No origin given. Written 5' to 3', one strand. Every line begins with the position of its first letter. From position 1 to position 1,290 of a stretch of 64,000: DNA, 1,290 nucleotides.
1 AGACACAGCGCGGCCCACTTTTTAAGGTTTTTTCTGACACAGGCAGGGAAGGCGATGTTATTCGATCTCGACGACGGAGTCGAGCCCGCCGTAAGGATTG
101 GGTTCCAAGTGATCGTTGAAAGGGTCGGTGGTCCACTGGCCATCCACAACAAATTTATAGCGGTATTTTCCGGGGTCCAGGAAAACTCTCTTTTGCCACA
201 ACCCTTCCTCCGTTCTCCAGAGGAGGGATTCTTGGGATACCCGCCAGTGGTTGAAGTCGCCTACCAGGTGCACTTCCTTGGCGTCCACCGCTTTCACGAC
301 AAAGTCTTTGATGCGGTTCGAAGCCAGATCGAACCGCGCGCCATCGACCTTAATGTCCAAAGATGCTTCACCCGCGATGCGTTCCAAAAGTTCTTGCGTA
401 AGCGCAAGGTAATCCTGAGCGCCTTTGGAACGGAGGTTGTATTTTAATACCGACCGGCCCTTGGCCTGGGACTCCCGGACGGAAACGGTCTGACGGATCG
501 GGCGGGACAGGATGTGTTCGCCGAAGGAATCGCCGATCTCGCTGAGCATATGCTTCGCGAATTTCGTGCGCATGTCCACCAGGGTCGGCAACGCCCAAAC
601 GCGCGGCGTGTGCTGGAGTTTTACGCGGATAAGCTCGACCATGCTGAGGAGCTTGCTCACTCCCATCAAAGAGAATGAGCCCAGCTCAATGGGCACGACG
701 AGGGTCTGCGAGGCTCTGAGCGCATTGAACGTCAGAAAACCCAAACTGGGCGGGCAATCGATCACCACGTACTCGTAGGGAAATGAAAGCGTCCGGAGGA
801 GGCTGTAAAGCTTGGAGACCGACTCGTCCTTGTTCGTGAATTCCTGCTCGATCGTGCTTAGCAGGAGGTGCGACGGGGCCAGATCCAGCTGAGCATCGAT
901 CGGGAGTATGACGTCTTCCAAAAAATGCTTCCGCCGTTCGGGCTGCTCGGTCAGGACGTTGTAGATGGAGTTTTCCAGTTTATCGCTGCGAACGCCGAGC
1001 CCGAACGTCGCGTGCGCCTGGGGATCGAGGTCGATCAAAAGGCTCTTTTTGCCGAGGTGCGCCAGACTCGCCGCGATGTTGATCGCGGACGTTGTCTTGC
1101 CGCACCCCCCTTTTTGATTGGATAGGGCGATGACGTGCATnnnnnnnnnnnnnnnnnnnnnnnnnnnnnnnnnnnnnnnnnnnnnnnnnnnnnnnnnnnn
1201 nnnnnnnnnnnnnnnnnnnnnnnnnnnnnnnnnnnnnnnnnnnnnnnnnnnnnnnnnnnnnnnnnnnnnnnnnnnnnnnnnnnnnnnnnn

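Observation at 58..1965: ParA-type partition ATPase fused to a CBM48/AMPK-beta glycogen-binding domain, paired with a membrane-anchored protein: candidate glycogen-granule positioning system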

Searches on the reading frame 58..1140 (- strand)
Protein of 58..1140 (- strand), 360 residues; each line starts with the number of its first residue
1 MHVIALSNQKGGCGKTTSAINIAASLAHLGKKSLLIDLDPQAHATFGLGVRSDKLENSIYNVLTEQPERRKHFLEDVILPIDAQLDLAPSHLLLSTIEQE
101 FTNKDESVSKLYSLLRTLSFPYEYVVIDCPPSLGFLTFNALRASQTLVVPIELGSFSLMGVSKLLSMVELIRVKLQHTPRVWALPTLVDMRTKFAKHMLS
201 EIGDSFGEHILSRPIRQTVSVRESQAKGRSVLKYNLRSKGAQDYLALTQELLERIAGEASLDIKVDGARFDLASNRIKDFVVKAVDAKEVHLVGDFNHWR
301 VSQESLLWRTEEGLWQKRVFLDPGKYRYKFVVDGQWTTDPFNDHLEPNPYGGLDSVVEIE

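Call 3: search_protein_families(library=pfam, proteins=[window:58-1140:-], max_evalue=0.1)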
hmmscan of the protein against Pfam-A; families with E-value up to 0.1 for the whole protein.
window:58-1140:- (360 aa): 12 families
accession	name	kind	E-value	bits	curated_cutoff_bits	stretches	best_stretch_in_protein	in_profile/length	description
PF13614.12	AAA_31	-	5.9e-49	166.8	27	1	1-176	1-172/177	AAA domain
PF01656.29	CbiA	-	1e-17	64.7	25.4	1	4-231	1-125/125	CobQ/CobB/MinD/ParA nucleotide binding domain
PF09140.17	MipZ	-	1.7e-11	44.3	20.7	1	2-152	1-130/262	ATPase MipZ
PF16561.11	AMPK1_CBM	-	6.1e-11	42.8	26.8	1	286-359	10-79/85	Glycogen recognition site of AMP-activated protein kinase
PF10609.15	ParA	-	5.5e-08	33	27.1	1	2-244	4-238/246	NUBPL iron-transfer P-loop NTPase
PF00142.24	Fer4_NifH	-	2.1e-07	31.1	25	1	10-78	8-74/271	4Fe-4S iron sulfur cluster binding proteins, NifH/frxC family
PF06564.18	CBP_BcsQ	-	3.4e-07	30.5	21.3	1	1-150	1-146/234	Cellulose biosynthesis protein BcsQ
PF02374.21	ArsA_ATPase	-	7.5e-06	25.8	24.3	1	9-109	8-112/305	Anion-transporting ATPase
PF02922.24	CBM_48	-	4.5e-05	24.1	22.4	1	284-340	19-81/83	Carbohydrate-binding module 48 (Isoamylase N-terminal domain)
PF22058.2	X25_BaPul_like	-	0.013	16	27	1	303-338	23-58/87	Pullulanase X25 domain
PF07015.17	VirC1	-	0.016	15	24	1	1-39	1-39/231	VirC1 protein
PF13481.12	AAA_25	-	0.068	13.2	27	0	11-74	42-107/195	AAA domain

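Call 4: search_protein_families(library=ncbifam, proteins=[window:58-1140:-], max_evalue=0.1)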
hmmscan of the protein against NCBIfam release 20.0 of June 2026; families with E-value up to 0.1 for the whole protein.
window:58-1140:- (360 aa): 38 families (the best 25 are shown)
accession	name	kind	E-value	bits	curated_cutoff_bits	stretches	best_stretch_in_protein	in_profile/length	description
NF041546.1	ParA_partition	equivalog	5.9e-29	101.1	180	2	3-57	1-53/203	ParA family partition ATPase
TIGR03453.1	partition_RepA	equivalog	1.1e-25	90.3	348.45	1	2-169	105-282/387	plasmid partitioning protein RepA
NF010443.0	PRK13869.1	subfamily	2.5e-18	66.1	446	1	2-168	122-298/405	plasmid-partitioning protein RepA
NF041283.1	PrgP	equivalog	9.5e-18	64.5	400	1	2-255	3-261/297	ParA superfamily DNA segregation protein PrgP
TIGR01969.1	minD_arch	subfamily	1.2e-16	60.7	201.75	1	3-253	2-232/251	cell division ATPase MinD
TIGR03371.1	cellulose_yhjQ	equivalog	7.8e-15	55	157.85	1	1-249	1-239/246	cellulose biosynthesis protein BcsQ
NF010259.0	PRK13705.1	equivalog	1.5e-12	47.2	725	1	3-236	108-353/388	plasmid-partitioning protein SopA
TIGR01968.1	minD_bact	equivalog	5.1e-10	39.1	212.9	1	2-149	2-139/261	septum site-determining protein MinD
NF008967.0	PRK12313.1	equivalog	5e-08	31.8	577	1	276-350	38-116/633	1,4-alpha-glucan branching protein GlgB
TIGR01287.1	nifH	equivalog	5.6e-08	32.4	394.35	1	9-78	7-73/275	nitrogenase iron protein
NF033200.1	F430_CfbC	exception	1e-07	31.6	402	1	9-66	7-62/260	Ni-sirohydrochlorin a,c-diamide reductive cyclase ATP-dependent reductase subunit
NF047398.1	AAA_KGGVGR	domain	1.2e-07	32.3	90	1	1-114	2-117/190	KGGVGR-motif variant AAA ATPase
TIGR01007.1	eps_fam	subfamily_domain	2.7e-07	30.3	108.05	1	2-131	18-137/204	polysaccharide biosynthesis tyrosine autokinase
TIGR01281.1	DPOR_bchL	equivalog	4.2e-07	29.6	345.15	1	9-64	7-59/268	ferredoxin:protochlorophyllide reductase (ATP-dependent) iron-sulfur ATP-binding protein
NF009701.0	PRK13230.1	subfamily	5.5e-07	28.9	350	1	9-65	8-62/291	nitrogenase reductase-like protein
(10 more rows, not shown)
